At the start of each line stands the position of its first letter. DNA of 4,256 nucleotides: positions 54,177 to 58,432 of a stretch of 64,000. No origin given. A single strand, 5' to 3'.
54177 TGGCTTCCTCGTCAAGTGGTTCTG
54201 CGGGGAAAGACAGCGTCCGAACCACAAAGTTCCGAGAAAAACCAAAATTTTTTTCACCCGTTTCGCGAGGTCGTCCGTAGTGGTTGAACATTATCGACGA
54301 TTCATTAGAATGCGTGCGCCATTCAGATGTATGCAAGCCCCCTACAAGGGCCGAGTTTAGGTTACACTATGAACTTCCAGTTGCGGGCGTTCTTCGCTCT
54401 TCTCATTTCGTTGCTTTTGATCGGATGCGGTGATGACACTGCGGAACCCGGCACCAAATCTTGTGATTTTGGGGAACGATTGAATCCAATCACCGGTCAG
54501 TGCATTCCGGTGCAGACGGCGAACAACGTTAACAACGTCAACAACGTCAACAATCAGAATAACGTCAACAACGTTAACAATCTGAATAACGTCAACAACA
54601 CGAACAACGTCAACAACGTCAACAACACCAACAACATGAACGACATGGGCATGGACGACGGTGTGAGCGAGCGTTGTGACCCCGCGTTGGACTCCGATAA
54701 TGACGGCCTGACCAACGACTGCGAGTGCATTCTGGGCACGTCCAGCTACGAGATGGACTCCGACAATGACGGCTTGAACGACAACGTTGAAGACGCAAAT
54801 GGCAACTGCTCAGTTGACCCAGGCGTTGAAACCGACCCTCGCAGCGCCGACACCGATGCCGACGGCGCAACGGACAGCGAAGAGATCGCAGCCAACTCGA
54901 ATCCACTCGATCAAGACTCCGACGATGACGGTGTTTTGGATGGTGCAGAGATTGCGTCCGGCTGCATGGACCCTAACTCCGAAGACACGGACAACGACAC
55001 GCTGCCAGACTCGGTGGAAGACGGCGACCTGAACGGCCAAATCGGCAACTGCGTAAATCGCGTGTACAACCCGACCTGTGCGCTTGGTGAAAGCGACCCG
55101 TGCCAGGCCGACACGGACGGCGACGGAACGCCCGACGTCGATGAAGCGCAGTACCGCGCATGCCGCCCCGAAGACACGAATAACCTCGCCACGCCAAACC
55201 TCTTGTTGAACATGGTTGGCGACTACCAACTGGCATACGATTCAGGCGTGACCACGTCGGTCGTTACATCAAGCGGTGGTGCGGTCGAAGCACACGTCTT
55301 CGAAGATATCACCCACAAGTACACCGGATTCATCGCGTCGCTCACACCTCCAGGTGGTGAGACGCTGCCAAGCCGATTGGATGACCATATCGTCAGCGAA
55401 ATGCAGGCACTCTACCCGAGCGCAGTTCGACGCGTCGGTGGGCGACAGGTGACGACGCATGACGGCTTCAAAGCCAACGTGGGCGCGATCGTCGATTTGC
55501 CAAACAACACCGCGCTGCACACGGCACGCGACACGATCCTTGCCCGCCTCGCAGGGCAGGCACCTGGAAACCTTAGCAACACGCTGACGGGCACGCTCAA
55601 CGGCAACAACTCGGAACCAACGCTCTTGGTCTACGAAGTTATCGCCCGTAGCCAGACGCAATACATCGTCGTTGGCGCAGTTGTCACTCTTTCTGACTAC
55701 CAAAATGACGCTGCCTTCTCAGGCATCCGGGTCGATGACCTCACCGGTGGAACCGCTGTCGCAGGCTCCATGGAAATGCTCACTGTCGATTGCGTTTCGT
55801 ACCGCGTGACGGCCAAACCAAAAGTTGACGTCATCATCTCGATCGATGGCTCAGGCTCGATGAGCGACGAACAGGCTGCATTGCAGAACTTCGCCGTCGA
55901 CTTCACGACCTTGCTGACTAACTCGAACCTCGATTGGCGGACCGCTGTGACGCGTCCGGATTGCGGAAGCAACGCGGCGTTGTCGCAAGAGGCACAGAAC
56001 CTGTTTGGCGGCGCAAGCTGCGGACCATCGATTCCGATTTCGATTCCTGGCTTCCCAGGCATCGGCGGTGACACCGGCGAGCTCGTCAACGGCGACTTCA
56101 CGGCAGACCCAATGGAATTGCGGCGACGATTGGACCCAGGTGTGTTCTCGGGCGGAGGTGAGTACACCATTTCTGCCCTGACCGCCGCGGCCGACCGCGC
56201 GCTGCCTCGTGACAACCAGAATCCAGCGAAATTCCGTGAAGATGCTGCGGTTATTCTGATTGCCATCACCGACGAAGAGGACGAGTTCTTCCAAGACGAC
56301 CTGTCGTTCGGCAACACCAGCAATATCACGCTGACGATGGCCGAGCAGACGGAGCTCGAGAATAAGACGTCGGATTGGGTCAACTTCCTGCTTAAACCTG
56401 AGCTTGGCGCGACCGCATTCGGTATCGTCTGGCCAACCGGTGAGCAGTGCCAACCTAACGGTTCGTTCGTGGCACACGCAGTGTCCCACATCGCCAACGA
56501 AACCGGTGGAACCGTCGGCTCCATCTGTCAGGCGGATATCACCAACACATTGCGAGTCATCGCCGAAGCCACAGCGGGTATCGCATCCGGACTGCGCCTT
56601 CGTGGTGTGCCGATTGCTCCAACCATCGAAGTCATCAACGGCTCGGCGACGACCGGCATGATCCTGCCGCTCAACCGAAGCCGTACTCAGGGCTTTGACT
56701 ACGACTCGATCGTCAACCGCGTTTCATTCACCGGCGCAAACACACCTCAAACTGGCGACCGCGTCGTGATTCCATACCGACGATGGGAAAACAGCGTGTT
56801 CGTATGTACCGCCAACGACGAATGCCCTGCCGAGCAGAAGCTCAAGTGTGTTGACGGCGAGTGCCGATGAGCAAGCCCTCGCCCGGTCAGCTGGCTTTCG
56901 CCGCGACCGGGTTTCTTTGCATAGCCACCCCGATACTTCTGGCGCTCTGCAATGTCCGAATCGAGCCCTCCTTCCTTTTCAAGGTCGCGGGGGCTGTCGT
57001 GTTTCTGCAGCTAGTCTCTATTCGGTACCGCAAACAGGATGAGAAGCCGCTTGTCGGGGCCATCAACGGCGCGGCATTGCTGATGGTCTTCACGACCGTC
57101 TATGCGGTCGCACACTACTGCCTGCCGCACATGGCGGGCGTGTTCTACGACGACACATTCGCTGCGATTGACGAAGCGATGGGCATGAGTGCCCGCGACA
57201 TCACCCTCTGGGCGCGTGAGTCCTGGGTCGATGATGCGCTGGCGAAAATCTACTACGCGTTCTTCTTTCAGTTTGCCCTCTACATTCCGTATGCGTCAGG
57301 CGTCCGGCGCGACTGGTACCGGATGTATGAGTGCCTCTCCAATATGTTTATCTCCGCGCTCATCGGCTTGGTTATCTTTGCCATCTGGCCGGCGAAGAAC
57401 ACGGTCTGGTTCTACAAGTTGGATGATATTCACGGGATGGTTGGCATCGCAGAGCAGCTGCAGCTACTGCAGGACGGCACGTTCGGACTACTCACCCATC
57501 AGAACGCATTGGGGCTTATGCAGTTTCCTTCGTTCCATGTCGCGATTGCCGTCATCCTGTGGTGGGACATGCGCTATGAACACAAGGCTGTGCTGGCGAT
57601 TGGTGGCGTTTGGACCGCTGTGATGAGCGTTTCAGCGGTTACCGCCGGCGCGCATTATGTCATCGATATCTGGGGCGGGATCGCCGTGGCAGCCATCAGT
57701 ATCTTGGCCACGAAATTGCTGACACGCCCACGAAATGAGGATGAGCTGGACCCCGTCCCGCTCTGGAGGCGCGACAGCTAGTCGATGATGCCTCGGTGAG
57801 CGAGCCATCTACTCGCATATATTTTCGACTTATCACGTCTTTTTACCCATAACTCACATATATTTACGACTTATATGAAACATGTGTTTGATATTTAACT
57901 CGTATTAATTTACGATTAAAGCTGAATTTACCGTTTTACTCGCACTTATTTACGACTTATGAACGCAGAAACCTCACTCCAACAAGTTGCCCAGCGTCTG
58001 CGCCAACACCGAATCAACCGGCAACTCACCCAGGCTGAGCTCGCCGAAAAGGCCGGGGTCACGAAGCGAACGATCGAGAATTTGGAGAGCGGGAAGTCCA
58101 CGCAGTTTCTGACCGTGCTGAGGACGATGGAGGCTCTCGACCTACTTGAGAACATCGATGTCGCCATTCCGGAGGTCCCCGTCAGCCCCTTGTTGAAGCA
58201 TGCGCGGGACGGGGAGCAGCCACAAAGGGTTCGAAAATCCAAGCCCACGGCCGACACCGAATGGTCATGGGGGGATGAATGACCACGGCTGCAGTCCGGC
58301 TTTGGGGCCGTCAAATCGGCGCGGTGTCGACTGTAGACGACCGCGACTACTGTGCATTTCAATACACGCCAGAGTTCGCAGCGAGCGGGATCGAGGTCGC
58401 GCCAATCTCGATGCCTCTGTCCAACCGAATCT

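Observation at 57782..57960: Low-GC island with four phased ~23-bp direct repeats immediately upstream of hipBA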

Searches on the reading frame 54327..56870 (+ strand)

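Call 7: search_protein_families(library=pfam, proteins=[window:54327-56870:+])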
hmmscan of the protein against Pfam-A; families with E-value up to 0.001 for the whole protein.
window:54327-56870:+ (847 aa): 1 family
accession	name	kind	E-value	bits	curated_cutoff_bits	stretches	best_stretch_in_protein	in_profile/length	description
PF18884.5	TSP3_bac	-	1.9e-05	24.9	25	1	175-195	1-21/22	Bacterial TSP3 repeat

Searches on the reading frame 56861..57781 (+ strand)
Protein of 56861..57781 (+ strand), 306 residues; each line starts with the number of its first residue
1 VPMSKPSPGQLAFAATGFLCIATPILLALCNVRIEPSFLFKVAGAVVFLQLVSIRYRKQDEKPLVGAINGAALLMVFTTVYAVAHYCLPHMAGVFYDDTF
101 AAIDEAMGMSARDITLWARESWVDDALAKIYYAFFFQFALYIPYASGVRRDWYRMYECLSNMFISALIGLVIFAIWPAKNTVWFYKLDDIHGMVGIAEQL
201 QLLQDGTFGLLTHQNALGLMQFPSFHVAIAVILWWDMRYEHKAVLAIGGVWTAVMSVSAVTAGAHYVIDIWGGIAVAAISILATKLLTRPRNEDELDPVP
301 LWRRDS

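Call 7: search_protein_families(library=pfam, proteins=[window:56861-57781:+])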
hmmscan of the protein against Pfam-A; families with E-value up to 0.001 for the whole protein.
window:56861-57781:+ (306 aa): 3 families
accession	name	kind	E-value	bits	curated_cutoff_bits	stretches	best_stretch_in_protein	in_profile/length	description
PF14378.12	PAP2_3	-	4.4e-22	79.3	27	1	100-282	3-189/190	PAP2 superfamily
PF01569.27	PAP2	-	1.4e-05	25.3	27.2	1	222-289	51-126/130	PAP2 superfamily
PF24788.1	AtPDCT1_2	-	0.00036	20.9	27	1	189-278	61-152/160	AtPDCT1/2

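Call 41: list_cluster_members(proteins=[P0004, P0001, window:56861-57778:+])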
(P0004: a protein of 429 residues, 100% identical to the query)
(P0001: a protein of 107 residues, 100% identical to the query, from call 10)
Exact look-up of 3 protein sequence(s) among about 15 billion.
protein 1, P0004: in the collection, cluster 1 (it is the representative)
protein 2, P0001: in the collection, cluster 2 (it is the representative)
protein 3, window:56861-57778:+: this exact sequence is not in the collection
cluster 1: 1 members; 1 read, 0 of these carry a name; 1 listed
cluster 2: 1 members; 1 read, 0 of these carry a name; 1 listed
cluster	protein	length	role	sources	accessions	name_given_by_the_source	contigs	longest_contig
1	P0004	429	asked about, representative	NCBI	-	-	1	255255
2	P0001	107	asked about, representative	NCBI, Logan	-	-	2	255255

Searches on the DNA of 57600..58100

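Call 52: search_rna_families(source=window, start=57600, end=58100, threshold=evalue, max_evalue=1)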
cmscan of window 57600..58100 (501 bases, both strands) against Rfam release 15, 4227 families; matches with E-value up to 1: 1.
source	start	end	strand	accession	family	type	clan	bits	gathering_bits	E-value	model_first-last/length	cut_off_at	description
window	57717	57740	+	RF01128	sR43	Gene; snRNA; snoRNA; CD-box;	-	14.6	45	0.34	33-56/56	no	Small nucleolar RNA sR42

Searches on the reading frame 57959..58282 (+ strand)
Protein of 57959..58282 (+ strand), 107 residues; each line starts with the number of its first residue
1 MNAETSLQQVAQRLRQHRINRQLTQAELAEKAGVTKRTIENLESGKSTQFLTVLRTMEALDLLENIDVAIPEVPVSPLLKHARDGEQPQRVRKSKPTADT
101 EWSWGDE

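Call 7: search_protein_families(library=pfam, proteins=[window:57959-58282:+])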
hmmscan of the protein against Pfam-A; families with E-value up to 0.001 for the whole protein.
window:57959-58282:+ (107 aa): 5 families
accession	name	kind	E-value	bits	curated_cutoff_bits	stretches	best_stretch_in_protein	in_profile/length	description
PF12844.13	HTH_19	-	2.8e-09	37.2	30.2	1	12-63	2-54/64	Helix-turn-helix domain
PF13560.12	HTH_31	-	4.6e-09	36.9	27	1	10-54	2-47/64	Helix-turn-helix domain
PF01381.28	HTH_3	-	2e-08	34.6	23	1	14-48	1-35/55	Helix-turn-helix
PF13413.12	HTH_25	-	4.2e-05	23.7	24.6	1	13-49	1-37/62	Helix-turn-helix domain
PF13744.12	HTH_37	-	0.00066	19.9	27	1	10-57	19-65/80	Helix-turn-helix domain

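Call 10: find_homologous_proteins(query=window:57959-58279:+, max_evalue=0.00001)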
Query window:57959-58279:+ (107 aa): 3 proteins with E <= 0.00001 among 12 candidates.
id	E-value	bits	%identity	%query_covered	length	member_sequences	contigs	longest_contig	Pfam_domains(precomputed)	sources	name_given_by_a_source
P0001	9.8e-62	223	100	100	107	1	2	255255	PF12844.14,PF01381.29,PF13560.13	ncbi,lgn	-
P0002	1.0e-19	89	45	99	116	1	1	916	PF01381.29,PF13560.13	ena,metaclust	metaclust:\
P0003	4.3e-18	83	46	100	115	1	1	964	PF13413.13,PF01381.29,PF13560.13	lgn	-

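Call 12: find_encoding_contigs(protein=P0001, flank=10000, max_places=10)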
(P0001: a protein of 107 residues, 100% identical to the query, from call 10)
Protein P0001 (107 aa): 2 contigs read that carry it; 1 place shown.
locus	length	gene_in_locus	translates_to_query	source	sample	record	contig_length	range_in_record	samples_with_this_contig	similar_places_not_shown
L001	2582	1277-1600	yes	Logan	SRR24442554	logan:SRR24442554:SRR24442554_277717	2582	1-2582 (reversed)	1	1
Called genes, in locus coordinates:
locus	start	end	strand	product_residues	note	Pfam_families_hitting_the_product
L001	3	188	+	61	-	?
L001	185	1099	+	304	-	PF14378:PAP2_3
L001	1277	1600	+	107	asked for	PF12844:HTH_19, PF13560:HTH_31, PF01381:HTH_3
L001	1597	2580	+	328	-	?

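Call 13: find_encoding_contigs(protein=P0002, flank=3000, max_places=5)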
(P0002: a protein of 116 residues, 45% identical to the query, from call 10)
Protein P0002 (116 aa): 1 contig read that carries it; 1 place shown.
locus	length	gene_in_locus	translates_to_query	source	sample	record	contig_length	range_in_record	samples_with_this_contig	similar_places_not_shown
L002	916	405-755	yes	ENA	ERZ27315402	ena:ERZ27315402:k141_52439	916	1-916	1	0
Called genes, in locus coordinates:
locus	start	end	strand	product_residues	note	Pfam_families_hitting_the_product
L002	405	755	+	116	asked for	PF13560:HTH_31 (weak), PF01381:HTH_3 (weak)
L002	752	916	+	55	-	?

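Call 14: find_encoding_contigs(protein=P0003, flank=3000, max_places=5)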
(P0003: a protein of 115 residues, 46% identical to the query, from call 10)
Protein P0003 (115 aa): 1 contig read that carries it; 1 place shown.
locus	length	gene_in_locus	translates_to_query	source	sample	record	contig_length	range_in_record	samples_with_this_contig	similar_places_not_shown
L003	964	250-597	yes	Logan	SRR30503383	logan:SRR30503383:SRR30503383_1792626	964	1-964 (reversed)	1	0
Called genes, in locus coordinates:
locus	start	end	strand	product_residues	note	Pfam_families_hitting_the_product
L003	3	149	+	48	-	?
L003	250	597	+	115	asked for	PF13560:HTH_31, PF01381:HTH_3, PF13413:HTH_25 (faint)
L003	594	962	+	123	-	?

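Call 27: search_solved_structures(query=window:57959-58279:+, max_evalue=1, show_alignments=2)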
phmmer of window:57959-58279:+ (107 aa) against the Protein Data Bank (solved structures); distinct sequences matched with E-value up to 1: 41.
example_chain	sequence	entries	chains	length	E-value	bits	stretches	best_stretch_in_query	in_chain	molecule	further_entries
4ghj_A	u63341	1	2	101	8.7e-12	48.7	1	6-72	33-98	Probable transcriptional regulator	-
1sq8_A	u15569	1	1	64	5.4e-06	30.1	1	10-53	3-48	dh434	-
1r63_A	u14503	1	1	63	7.3e-06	29.7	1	10-53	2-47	REPRESSOR PROTEIN FROM BACTERIOPHAGE 434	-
1per_L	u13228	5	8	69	9e-06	29.4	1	10-54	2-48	PROTEIN (434 REPRESSOR) | 434 REPRESSOR | REPRESSOR PROTEIN CI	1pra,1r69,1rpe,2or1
2r63_A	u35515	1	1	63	5e-05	27.1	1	10-53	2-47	REPRESSOR PROTEIN FROM BACTERIOPHAGE 434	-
1zug_A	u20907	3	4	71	8.6e-05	26.3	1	8-48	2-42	PHAGE 434 CRO PROTEIN | REGULATORY PROTEIN CRO | PROTEIN (434 CRO)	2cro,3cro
8ezt_A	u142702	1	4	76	0.00038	24.3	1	9-72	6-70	HipB(Lp)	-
8tac_A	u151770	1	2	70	0.00042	24.1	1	8-55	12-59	DBP48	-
3qq6_A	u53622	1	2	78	0.00063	23.5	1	9-54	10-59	HTH-type transcriptional regulator sinR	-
4z5h_A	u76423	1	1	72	0.0008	23.2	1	8-62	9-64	Antitoxin HipB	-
5tn0_A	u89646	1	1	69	0.00081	23.2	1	10-54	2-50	HTH-type transcriptional regulator SinR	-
9u9g_A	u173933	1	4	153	0.0018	22.1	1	2-68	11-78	XRE family transcriptional regulator, HipB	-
1b0n_A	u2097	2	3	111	0.002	21.9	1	10-54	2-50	PROTEIN (SINR PROTEIN) | HTH-TYPE TRANSCRIPTIONAL REGULATOR SINR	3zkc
4yg4_A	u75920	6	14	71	0.0021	21.9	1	8-62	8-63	Antitoxin HipB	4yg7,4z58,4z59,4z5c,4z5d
2wiu_B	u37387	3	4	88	0.0022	21.8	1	8-64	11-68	HTH-TYPE TRANSCRIPTIONAL REGULATOR HIPB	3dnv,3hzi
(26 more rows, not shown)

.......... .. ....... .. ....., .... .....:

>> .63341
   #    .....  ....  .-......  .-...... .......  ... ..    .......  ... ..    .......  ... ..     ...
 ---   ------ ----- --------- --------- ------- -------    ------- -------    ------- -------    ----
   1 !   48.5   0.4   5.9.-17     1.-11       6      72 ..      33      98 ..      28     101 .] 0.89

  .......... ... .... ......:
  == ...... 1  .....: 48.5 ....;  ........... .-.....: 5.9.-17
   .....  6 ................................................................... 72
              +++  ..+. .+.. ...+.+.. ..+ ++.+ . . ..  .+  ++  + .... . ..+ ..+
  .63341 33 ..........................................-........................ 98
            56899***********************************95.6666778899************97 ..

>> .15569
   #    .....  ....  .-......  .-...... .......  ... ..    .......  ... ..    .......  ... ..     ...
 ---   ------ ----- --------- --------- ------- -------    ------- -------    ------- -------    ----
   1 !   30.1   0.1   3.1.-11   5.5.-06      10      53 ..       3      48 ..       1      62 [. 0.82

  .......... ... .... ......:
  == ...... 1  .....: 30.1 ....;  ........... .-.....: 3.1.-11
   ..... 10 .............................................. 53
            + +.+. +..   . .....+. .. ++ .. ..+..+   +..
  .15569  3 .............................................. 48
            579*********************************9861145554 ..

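Call 30: search_protein_families(library=ncbifam, proteins=[window:57959-58279:+], max_evalue=0.01)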
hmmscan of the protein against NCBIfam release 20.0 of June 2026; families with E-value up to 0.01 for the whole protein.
window:57959-58279:+ (107 aa): 13 families
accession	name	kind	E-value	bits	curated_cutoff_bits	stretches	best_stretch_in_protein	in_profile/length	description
TIGR03070.1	couple_hipB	subfamily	1.2e-13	50.8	71.65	1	9-61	2-55/58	type II toxin-antitoxin system Y4mF family antitoxin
NF006015.0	PRK08154.1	subfamily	9.4e-09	34.8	204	1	4-92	25-119/314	anaerobic benzoate catabolism transcriptional regulator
NF047948.1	male_kill_WMK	equivalog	7.6e-08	32.2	300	1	6-56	159-209/300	WO male-killing family protein Wmk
NF007271.0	PRK09726.1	equivalog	8.6e-07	28.9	79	1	7-65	10-69/88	type II toxin-antitoxin system antitoxin HipB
NF041951.1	phage_RstR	subfamily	2.1e-05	24.7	80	1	10-54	3-47/108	RstR family transcriptional repressor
TIGR00270.2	TIGR00270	equivalog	0.0002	21.2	110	1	10-58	76-124/159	multiprotein bridging factor aMBF1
NF003162.0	PRK04140.1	equivalog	0.00031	19.9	263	1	12-70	129-190/317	transcriptional regulator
TIGR03830.1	CxxCG_CxxCG_HTH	subfamily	0.00068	19.4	61.8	1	9-54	65-110/127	type II TA system antitoxin MqsA family protein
NF007257.0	PRK09706.1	subfamily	0.0021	17.8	101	1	9-48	5-44/135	transcriptional repressor DicA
NF040522.1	VC1465_fam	subfamily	0.0043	17.1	70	1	15-48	2-35/111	VC1465 family Xer recombination activation factor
NF010465.0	PRK13890.1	equivalog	0.006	16.7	96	0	20-59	16-56/121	conjugal transfer protein TrbA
NF041493.1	MobT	equivalog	0.0073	15.1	600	1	14-78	1-60/383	MobT family relaxase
NF007408.0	PRK09943.1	equivalog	0.0081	15.7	211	1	9-55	7-53/185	HTH-type transcriptional regulator PuuR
